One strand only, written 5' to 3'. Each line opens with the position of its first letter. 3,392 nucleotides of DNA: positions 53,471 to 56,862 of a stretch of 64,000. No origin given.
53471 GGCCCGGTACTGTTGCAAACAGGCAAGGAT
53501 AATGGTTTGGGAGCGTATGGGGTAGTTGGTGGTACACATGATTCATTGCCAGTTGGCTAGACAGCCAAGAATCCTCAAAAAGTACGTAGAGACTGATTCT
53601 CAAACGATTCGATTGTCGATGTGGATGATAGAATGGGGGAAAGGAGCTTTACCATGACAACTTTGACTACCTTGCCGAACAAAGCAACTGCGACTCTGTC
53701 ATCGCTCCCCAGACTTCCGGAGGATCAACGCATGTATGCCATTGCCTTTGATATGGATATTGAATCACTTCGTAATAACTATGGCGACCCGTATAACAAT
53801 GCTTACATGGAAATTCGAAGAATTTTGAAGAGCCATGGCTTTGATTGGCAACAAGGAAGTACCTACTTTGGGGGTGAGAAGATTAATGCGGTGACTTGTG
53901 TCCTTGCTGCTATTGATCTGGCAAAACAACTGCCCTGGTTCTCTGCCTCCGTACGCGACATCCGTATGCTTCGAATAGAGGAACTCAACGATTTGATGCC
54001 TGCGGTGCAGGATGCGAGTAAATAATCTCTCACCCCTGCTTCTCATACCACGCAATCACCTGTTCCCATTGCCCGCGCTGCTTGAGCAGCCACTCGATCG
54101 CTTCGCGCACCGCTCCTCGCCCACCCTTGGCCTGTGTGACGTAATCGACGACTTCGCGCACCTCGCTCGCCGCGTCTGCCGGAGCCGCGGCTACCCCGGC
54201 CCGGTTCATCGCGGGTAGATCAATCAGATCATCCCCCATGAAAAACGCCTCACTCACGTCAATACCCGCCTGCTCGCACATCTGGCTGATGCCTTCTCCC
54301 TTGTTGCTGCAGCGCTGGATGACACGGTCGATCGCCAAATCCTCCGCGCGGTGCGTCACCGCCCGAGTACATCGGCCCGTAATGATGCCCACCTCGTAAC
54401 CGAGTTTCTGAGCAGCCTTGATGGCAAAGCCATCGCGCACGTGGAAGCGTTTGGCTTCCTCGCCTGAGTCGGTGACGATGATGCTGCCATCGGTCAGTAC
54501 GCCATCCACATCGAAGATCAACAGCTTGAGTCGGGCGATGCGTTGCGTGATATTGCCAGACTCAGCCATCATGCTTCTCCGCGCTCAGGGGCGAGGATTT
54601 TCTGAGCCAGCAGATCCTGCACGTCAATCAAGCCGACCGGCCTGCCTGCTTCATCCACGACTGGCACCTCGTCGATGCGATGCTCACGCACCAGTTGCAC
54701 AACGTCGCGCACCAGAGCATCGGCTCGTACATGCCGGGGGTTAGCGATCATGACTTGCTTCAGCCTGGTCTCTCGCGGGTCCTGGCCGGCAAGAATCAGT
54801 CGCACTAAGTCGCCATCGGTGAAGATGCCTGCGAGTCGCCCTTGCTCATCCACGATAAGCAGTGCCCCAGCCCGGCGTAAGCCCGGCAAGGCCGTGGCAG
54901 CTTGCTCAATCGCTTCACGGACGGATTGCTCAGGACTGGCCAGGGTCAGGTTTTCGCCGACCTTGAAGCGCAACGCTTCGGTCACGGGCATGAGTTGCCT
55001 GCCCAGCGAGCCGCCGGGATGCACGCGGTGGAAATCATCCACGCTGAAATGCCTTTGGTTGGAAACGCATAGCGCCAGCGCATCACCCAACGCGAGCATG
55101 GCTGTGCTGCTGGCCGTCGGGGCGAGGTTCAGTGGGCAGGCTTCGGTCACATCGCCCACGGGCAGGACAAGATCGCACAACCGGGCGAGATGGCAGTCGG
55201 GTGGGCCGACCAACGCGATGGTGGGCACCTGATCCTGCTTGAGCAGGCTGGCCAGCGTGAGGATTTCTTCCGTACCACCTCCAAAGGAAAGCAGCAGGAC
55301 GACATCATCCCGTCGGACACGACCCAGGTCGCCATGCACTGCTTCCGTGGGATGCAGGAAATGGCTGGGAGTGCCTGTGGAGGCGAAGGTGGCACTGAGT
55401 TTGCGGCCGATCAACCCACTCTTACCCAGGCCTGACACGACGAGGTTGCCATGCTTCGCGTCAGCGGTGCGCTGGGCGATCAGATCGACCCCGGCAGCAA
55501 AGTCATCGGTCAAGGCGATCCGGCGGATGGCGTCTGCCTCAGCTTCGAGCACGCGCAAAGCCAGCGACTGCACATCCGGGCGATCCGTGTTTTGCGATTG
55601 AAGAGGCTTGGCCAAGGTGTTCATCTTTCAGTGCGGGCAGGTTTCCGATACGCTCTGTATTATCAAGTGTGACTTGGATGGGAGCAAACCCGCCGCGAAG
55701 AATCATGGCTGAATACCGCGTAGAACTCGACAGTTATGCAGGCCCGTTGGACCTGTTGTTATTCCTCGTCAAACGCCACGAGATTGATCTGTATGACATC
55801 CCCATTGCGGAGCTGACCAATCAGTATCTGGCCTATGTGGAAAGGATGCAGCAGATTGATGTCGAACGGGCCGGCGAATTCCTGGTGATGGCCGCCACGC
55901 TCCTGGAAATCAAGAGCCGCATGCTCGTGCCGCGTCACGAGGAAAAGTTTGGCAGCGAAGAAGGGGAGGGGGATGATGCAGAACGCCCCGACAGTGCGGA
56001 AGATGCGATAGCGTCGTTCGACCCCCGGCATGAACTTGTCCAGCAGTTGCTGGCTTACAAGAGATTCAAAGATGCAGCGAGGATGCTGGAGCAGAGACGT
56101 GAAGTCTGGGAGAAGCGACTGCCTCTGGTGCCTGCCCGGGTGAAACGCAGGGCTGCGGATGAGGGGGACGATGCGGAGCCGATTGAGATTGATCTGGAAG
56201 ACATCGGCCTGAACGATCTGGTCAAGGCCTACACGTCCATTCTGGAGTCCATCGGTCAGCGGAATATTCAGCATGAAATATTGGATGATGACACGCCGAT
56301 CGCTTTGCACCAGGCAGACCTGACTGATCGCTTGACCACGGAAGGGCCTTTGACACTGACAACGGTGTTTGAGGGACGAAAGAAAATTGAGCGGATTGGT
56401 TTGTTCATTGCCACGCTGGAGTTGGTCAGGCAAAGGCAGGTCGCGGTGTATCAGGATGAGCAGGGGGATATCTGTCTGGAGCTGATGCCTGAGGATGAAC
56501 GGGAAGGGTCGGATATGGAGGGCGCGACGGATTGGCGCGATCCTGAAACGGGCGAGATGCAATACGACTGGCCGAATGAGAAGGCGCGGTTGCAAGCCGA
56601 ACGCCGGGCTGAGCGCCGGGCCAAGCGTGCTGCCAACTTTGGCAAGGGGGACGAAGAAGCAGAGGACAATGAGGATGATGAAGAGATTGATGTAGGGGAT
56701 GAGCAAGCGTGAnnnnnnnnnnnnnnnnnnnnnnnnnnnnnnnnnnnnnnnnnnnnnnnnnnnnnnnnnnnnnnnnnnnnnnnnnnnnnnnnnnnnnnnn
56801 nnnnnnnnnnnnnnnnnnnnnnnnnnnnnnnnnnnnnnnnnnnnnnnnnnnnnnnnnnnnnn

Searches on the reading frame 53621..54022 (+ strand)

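Call 103: search_protein_families(library=pfam, proteins=[window:53621-54022:+], max_evalue=0.001)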
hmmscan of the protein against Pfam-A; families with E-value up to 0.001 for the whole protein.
window:53621-54022:+ (134 aa): 1 family
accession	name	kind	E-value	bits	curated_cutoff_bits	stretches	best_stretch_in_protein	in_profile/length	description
PF09827.14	CRISPR_Cas2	-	0.00063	20.3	23.8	1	38-106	2-52/74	CRISPR associated protein Cas2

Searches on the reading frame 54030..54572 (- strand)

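Call 103: search_protein_families(library=pfam, proteins=[window:54030-54572:-], max_evalue=0.001)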
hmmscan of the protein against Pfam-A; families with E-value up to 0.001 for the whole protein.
window:54030-54572:- (180 aa): 3 families
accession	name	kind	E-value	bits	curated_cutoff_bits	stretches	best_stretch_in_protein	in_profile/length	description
PF08282.18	Hydrolase_3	-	2.1e-13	51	20.9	1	86-150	183-247/255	haloacid dehalogenase-like hydrolase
PF00702.32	Hydrolase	-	2.9e-10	41.3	26.4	1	50-126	106-191/191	haloacid dehalogenase-like hydrolase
PF13419.12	HAD_2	-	2.7e-06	28.1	23.8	1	51-129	88-175/178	Haloacid dehalogenase-like hydrolase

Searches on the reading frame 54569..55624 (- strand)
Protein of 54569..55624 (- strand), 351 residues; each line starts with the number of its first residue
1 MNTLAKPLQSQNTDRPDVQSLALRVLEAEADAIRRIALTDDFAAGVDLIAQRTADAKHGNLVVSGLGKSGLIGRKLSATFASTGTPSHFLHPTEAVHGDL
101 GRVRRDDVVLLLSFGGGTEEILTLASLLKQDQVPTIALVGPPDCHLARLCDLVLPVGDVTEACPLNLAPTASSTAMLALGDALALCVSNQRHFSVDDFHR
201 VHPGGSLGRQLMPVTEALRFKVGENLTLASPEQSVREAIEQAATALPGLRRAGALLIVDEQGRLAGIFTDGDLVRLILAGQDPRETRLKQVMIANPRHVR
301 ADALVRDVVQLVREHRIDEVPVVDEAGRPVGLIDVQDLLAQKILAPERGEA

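Call 9: search_protein_families(library=pfam, proteins=[window:54569-55624:-], max_evalue=0.1)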
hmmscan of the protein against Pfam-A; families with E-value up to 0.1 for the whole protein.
window:54569-55624:- (351 aa): 2 families
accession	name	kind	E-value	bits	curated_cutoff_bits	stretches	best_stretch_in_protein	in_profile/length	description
PF01380.27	SIS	-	9.4e-22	77.7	25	1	58-185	5-130/131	SIS domain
PF00571.33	CBS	-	2.8e-19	69.6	24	2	289-339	2-52/57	CBS domain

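Call 34: find_encoding_contigs(protein=window:54569-55624:-, flank=10000, max_places=4)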
Protein window:54569-55624:- (351 aa): 1 contig read that carries it; 1 place shown.
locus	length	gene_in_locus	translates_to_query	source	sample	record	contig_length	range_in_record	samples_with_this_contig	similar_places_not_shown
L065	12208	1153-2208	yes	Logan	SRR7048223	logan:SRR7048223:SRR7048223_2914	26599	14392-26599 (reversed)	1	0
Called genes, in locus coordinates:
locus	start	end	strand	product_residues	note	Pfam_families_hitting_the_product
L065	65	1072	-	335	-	PF02616:SMC_ScpA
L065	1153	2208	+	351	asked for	PF01380:SIS, PF00571:CBS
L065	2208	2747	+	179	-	PF13419:HAD_2 (faint), PF00702:Hydrolase (weak), PF08282:Hydrolase_3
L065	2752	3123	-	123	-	-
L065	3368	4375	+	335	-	PF01966:HD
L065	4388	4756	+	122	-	PF00111:Fer2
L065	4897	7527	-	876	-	PF04892:VanZ-LLP1, PF03023:MurJ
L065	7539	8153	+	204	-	PF14681:UPRTase (weak), PF00156:Pribosyltran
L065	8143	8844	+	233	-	PF03703:bPH_2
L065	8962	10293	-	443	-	PF00815:Histidinol_dh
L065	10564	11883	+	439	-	PF13243:SQHop_cyclase_C (faint), PF13249:SQHop_cyclase_N (faint)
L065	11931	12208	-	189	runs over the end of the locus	-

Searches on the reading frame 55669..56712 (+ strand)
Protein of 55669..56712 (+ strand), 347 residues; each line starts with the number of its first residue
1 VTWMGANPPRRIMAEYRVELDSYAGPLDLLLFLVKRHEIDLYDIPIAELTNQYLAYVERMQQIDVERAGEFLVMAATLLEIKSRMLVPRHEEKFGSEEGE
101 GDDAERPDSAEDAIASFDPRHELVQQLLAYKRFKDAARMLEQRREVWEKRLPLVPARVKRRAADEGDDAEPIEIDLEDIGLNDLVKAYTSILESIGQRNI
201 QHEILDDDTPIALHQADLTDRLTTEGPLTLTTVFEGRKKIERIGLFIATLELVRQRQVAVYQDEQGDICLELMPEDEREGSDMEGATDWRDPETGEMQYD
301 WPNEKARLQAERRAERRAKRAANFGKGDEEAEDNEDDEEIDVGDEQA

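Call 9: search_protein_families(library=pfam, proteins=[window:55669-56712:+], max_evalue=0.1)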
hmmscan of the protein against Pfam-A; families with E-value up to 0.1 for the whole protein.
window:55669-56712:+ (347 aa): 1 family
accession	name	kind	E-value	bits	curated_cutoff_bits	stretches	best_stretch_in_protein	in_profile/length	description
PF02616.19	SMC_ScpA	-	3.6e-28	99.6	24.6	1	33-265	1-223/232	Segregation and condensation protein ScpA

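Call 33: find_homologous_proteins(query=window:55669-56709:+, max_evalue=1e-30)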
Query window:55669-56709:+ (347 aa): 3976 proteins with E <= 1e-30 among 8000 candidates; the best 120 are listed.
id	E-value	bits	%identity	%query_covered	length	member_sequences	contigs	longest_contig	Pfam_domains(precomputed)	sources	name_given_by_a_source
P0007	4.3e-208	709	97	97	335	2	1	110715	PF02616.20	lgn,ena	-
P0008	8.1e-174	596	83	88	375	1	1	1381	PF02616.20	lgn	-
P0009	6.9e-109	382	56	93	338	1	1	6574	PF02616.20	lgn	-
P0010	3.8e-104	367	56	84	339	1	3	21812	PF02616.20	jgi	-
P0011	3.0e-101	357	55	84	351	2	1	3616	PF02616.20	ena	-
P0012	3.5e-100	354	58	83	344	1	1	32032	PF02616.20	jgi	jgi:segregation and condensation protein A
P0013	5.3e-100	353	53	87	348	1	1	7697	PF02616.20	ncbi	-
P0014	7.4e-99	349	56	84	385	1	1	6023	PF02616.20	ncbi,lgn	-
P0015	2.2e-98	348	56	84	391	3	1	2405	PF02616.20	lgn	-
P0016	3.1e-98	347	53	98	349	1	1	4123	PF02616.20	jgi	jgi:segregation and condensation protein A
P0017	3.6e-98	347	56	92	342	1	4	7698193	PF02616.20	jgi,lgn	-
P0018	5.8e-98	347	55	97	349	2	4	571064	PF02616.20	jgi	jgi:segregation and condensation protein A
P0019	1.2e-97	345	59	85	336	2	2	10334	PF02616.20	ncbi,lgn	ncbi:MAG: segregation and condensation protein A [Phycisphaeraceae bacterium]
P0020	2.7e-97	344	57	84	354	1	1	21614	PF02616.20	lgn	-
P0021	4.5e-97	344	55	86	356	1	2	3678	PF02616.20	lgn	-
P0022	7.4e-97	343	56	84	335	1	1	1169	PF02616.20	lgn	-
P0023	9.0e-97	343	55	90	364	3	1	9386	PF02616.20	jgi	jgi:segregation and condensation protein A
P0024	1.1e-96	342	53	93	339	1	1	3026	PF02616.20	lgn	-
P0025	2.4e-96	341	54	94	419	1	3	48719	PF02616.20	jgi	-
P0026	2.5e-96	341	54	95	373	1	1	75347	PF02616.20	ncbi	-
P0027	4.1e-96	340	54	94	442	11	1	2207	PF02616.20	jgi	-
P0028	5.6e-96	340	57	84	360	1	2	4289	PF02616.20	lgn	-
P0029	6.2e-96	340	55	95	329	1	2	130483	PF02616.20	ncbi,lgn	-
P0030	1.1e-95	339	56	83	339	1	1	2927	PF02616.20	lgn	-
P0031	1.4e-95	339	54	92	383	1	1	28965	PF02616.20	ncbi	ncbi:MAG: segregation/condensation protein A [Phycisphaeraceae bacterium]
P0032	1.9e-95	338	56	87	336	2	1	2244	PF02616.20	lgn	-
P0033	6.3e-95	337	54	93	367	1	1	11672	PF02616.20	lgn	-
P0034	9.3e-95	336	55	92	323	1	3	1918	PF02616.20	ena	-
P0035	1.6e-94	335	57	84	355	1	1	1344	PF02616.20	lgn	-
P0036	2.2e-94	335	53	95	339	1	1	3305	PF02616.20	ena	-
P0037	2.5e-94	335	55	96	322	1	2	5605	PF02616.20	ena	-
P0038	2.5e-94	335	55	91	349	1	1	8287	PF02616.20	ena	-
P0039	2.8e-94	334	55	94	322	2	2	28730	PF02616.20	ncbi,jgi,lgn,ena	-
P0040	2.9e-94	334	51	92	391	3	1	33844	PF02616.20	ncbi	-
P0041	3.2e-94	334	57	92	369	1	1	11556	PF02616.20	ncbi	-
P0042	5.4e-94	333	55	84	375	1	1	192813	PF02616.20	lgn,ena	-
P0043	5.5e-94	333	53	84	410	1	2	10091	PF02616.20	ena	-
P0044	6.8e-94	333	58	84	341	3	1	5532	PF02616.20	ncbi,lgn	ncbi:MAG: segregation/condensation protein A [Phycisphaeraceae bacterium]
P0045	8.1e-94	333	56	86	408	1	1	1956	PF02616.20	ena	-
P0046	8.2e-94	333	53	97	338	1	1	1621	PF02616.20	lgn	-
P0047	8.2e-94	333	51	92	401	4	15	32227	PF02616.20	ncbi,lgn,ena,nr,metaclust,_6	ncbi:MAG: hypothetical protein CMJ19_00620 [Phycisphaeraceae bacterium]|nr:hypothetical protein [Phy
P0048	8.9e-94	333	56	95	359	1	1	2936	PF02616.20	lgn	-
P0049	1.1e-93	332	54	93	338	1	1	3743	PF02616.20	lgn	-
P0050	1.2e-93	332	53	97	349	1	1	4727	PF02616.20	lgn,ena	-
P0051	1.5e-93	332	55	90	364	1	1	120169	PF02616.20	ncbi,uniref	ncbi:ScpA family protein [Phycisphaerales bacterium AB-hyl4]|uniref:Segregation and condensation pro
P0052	1.6e-93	332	55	84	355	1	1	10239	PF02616.20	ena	-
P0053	1.8e-93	332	57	84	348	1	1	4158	PF02616.20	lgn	-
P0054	3.0e-93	331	53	91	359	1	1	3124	PF02616.20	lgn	-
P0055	3.9e-93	331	55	95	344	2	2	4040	PF02616.20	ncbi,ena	-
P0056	4.5e-93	330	53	95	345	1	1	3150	PF02616.20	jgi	jgi:segregation and condensation protein A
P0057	4.7e-93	330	55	94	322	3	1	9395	PF02616.20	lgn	-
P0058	6.0e-93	330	51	91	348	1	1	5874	PF02616.20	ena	-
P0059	7.0e-93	330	53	94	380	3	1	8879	PF02616.20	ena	-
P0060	7.8e-93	330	53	91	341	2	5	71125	PF02616.20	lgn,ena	-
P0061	7.8e-93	330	56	90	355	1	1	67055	PF02616.20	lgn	-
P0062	1.2e-92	329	56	85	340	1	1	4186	PF02616.20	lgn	-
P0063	1.5e-92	329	52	90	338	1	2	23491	PF02616.20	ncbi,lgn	ncbi:MAG: segregation/condensation protein A [Phycisphaeraceae bacterium]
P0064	2.5e-92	328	55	83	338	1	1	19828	PF02616.20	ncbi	-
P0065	2.5e-92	328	52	93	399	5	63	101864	PF02616.20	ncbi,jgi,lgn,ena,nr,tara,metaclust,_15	ncbi:MAG TPA: hypothetical protein DCM28_10795 [Phycisphaerales bacterium]|nr:hypothetical protein [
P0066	2.6e-92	328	52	90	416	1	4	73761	PF02616.20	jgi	jgi:segregation and condensation protein A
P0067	3.0e-92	328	57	88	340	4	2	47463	PF02616.20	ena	-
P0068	3.3e-92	328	56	92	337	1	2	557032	PF02616.20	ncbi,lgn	-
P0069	3.6e-92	327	56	96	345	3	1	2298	PF02616.20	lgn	-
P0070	4.0e-92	327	56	84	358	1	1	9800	PF02616.20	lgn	-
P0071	5.5e-92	327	53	93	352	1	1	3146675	PF02616.20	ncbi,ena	-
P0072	5.6e-92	327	52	94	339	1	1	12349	PF02616.20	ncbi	ncbi:MAG: segregation and condensation protein A [Phycisphaeraceae bacterium]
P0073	5.6e-92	327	54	96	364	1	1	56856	PF02616.20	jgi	jgi:segregation and condensation protein A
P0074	6.3e-92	327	56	90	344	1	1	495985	PF02616.20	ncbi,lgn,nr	ncbi:MAG: segregation/condensation protein A [Planctomycetes bacterium]|nr:segregation/condensation 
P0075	6.8e-92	327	57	84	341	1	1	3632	PF02616.20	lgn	-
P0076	7.6e-92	326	52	92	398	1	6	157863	PF02616.20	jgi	jgi:segregation and condensation protein A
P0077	8.0e-92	326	57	84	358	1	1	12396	PF02616.20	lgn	-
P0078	8.4e-92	326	54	93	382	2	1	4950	PF02616.20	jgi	jgi:segregation and condensation protein A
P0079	8.9e-92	326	55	85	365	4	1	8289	PF02616.20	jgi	-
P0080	9.4e-92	326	52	90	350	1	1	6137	PF02616.20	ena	-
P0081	9.8e-92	326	57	84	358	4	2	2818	PF02616.20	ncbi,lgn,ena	-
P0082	1.1e-91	326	55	95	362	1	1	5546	PF02616.20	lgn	-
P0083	1.1e-91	326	56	84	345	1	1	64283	PF02616.20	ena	-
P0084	1.4e-91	326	51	99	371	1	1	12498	PF02616.20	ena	-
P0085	1.4e-91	326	49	97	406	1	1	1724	PF02616.20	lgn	-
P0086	1.9e-91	325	53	96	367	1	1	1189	PF02616.20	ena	-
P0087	2.3e-91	325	54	96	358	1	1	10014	PF02616.20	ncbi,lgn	-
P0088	2.5e-91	325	55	89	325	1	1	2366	PF02616.20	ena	-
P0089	2.6e-91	325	54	92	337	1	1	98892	PF02616.20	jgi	jgi:segregation and condensation protein A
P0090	2.9e-91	325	53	90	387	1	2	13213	PF02616.20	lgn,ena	-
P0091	2.9e-91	324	57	94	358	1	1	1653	PF02616.20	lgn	-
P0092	3.4e-91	324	56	83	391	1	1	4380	PF02616.20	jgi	jgi:segregation and condensation protein A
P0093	3.9e-91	324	57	88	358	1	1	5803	PF02616.20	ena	-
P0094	4.3e-91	324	53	95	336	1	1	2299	PF02616.20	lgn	-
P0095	4.3e-91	324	52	97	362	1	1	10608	PF02616.20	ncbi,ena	-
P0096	4.8e-91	324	57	92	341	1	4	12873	PF02616.20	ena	-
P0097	5.7e-91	324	55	84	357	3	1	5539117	PF02616.20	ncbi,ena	-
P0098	6.8e-91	323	55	89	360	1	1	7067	PF02616.20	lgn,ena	-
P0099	7.9e-91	323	56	84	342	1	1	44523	PF02616.20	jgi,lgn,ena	-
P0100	8.1e-91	323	51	94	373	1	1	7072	PF02616.20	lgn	-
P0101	1.2e-90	323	54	89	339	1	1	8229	PF02616.20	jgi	-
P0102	1.5e-90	322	54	95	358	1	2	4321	PF02616.20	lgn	-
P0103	1.7e-90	322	53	85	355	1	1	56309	PF02616.20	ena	-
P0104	1.8e-90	322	57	84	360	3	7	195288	PF02616.20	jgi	jgi:segregation and condensation protein A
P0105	1.9e-90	322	55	87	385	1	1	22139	PF02616.20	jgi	jgi:segregation and condensation protein A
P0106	2.3e-90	322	57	92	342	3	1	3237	PF02616.20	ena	-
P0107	2.8e-90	321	52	84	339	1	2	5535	PF02616.20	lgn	-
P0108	2.8e-90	321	52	89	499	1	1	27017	PF02616.20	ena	-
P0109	3.3e-90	321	57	90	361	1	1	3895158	PF02616.20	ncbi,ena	-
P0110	3.4e-90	321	57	91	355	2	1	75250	PF02616.20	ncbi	-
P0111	3.5e-90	321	52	96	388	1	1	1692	PF02616.20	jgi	jgi:segregation and condensation protein A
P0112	3.7e-90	321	56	84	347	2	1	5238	PF02616.20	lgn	-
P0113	4.4e-90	321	55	84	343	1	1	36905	PF02616.20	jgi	jgi:segregation and condensation protein A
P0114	4.9e-90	320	56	91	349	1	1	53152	PF02616.20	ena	-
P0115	5.2e-90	320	54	94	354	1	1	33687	PF02616.20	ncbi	-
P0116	5.4e-90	320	56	83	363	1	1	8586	PF02616.20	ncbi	-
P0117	5.5e-90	320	54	91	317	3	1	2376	PF02616.20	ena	-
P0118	6.2e-90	320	54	85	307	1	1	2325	PF02616.20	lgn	-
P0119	6.7e-90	320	52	91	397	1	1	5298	PF02616.20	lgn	-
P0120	7.4e-90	320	53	95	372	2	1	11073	PF02616.20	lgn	-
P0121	8.0e-90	320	53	90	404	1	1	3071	PF02616.20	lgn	-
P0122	8.2e-90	320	54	90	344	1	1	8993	PF02616.20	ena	-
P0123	1.2e-89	319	54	92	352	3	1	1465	PF02616.20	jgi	jgi:segregation and condensation protein A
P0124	1.4e-89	319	53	84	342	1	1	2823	PF02616.20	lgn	-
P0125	1.5e-89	319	55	90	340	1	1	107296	PF02616.20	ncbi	-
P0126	1.9e-89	319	47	95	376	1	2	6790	PF02616.20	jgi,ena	jgi:segregation and condensation protein A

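Call 35: find_encoding_contigs(protein=P0007, flank=8000, max_places=4)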
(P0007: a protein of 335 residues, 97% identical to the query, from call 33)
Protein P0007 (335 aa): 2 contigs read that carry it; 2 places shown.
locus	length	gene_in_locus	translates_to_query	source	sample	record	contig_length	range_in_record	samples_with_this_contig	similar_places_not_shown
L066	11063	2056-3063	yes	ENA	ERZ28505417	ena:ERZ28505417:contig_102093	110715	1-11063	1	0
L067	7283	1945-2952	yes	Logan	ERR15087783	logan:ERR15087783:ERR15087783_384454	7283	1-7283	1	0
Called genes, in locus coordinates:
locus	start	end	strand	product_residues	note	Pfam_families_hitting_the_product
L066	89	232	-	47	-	-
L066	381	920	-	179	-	PF13419:HAD_2 (faint), PF00702:Hydrolase (weak), PF08282:Hydrolase_3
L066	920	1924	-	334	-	PF01380:SIS, PF00571:CBS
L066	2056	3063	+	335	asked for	PF02616:SMC_ScpA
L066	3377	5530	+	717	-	PF13589:HATPase_c_3, PF14082:SduA_C (faint)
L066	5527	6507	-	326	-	PF00145:DNA_methylase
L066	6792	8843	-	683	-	PF00005:ABC_tran, PF01935:DUF87 (faint), PF02463:SMC_N (faint), PF13191:AAA_16 (faint), PF13304:AAA_21 (faint), PF12848:ABC_tran_Xtn, PF00005:ABC_tran, PF16326:ABC_tran_CTD, +3 more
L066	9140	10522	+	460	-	PF19283:APEH_N (faint), PF26550:Tricorn_2nd (weak), PF00930:DPPIV_N (weak), PF26549:Tricorn_N, PF07676:PD40, PF26549:Tricorn_N, PF07676:PD40, PF26550:Tricorn_2nd, +1 more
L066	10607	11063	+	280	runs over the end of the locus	-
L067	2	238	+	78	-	?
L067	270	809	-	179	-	PF13419:HAD_2 (faint), PF00702:Hydrolase (weak), PF08282:Hydrolase_3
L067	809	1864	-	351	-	PF01380:SIS, PF00571:CBS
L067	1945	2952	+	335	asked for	PF02616:SMC_ScpA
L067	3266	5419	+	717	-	PF13589:HATPase_c_3, PF14082:SduA_C (faint)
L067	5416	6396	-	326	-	PF00145:DNA_methylase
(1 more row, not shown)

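Call 36: find_encoding_contigs(protein=P0008, flank=3000, max_places=3)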
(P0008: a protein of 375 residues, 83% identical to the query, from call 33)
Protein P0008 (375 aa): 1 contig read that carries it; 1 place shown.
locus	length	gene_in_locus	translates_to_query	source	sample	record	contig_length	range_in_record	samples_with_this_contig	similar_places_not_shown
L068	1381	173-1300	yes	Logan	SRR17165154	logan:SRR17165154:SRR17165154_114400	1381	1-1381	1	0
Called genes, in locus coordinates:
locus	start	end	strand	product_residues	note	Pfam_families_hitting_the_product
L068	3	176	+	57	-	?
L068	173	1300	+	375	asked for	PF02616:SMC_ScpA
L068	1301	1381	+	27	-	?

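Call 45: find_related_loci(query=window:55669-56709:+, collection=metagenome_contigs, flank=6000)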
Query window:55669-56709:+ (347 aa) in metagenome_contigs; peptide patterns used: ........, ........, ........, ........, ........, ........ (x = any residue, [..] = any of these).
600 stretches matched a pattern (row limit reached: there are more); 1 encode a relative of the query (tblastn E <= 1e-3); 1 distinct loci.
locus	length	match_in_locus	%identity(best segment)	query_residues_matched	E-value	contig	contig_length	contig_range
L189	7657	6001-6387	35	18-160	3e-17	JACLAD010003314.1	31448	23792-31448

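Call 52: search_protein_families(library=padloc, proteins=[L066:3377-5527:+, L066:5527-6507:-], max_evalue=0.01)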
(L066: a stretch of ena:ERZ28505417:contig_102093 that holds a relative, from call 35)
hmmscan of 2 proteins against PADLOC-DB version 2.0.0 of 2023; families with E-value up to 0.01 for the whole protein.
L066:3377-5527:+ (717 aa): 2 families
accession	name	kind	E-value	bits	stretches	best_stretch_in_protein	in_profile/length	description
PDLC03485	REase_II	-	7.4e-19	65.6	1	93-251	51-202/611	Type II restriction enzyme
PDLC03419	REase_II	-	3.5e-18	63.3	3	95-190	56-150/695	Type II restriction enzyme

L066:5527-6507:- (326 aa): 63 families (the best 25 are shown)
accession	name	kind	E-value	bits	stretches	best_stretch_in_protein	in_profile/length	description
PDLC03378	MTase_II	-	3.2e-79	264.7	1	7-326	2-330/344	Type II methyltransferase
PDLC00033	DruM2|DruM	-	5.2e-78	260.9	1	10-326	24-364/368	DNA cytosine methylase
PDLC03234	MTase_II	-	6.6e-69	231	2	8-190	5-205/375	Type II methyltransferase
PDLC03326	MTase_II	-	1.5e-65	220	2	7-198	4-225/412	Type II methyltransferase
PDLC00026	DruM2|DruM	-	1.5e-53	180.6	1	7-325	4-317/336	DNA cytosine methylase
PDLC03272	MTase_II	-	2.2e-53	179.9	1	7-325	74-389/407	Type II methyltransferase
PDLC03237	MTase_II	-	9e-53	177.4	2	11-170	797-976/1036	Type II methyltransferase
PDLC03225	MTase_II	-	5.2e-40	135.7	3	231-325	507-597/615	Type II methyltransferase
PDLC02649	DrmMII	-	1.8e-39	133.9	3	64-191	113-251/422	DrmMII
PDLC02648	DrmMII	-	7.4e-39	131.8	2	7-166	21-229/468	DrmMII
PDLC02656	DrmMII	-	5.5e-38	129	3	241-323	385-466/491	DrmMII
PDLC02650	DrmMII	-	8.2e-38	128.4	2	123-324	203-416/435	DrmMII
PDLC00027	DruM2|DruM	-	3.6e-36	123.3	2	9-163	13-172/361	DNA cytosine methylase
PDLC03343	MTase_II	-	5.8e-36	122.4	2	9-158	7-163/462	Type II methyltransferase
PDLC03307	MTase_II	-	3.2e-35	120.1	3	9-116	2-112/382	Type II methyltransferase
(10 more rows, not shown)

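Call 53: search_protein_families(library=pfam, proteins=[L066:3377-5527:+, L066:5527-6507:-], max_evalue=0.01)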
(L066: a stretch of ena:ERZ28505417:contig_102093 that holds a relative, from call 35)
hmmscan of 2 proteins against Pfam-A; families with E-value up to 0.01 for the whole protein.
L066:3377-5527:+ (717 aa): 2 families
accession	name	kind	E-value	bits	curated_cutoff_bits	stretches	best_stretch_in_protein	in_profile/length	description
PF13589.12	HATPase_c_3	-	3.6e-15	56.6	25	1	28-189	4-120/137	Histidine kinase-, DNA gyrase B-, and HSP90-like ATPase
PF14082.12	SduA_C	-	1.5e-05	25.7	27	1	516-629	2-81/159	Shedu protein SduA, C-terminal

L066:5527-6507:- (326 aa): 2 families
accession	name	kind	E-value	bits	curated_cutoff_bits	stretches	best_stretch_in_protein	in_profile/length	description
PF00145.23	DNA_methylase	-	4.3e-59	201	22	1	9-322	2-322/324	C-5 cytosine-specific DNA methylase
PF02475.24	TRM5-TYW2_MTfase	-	0.0092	16.4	28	0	11-76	41-114/164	TRM5/TYW2 methyltransferase domain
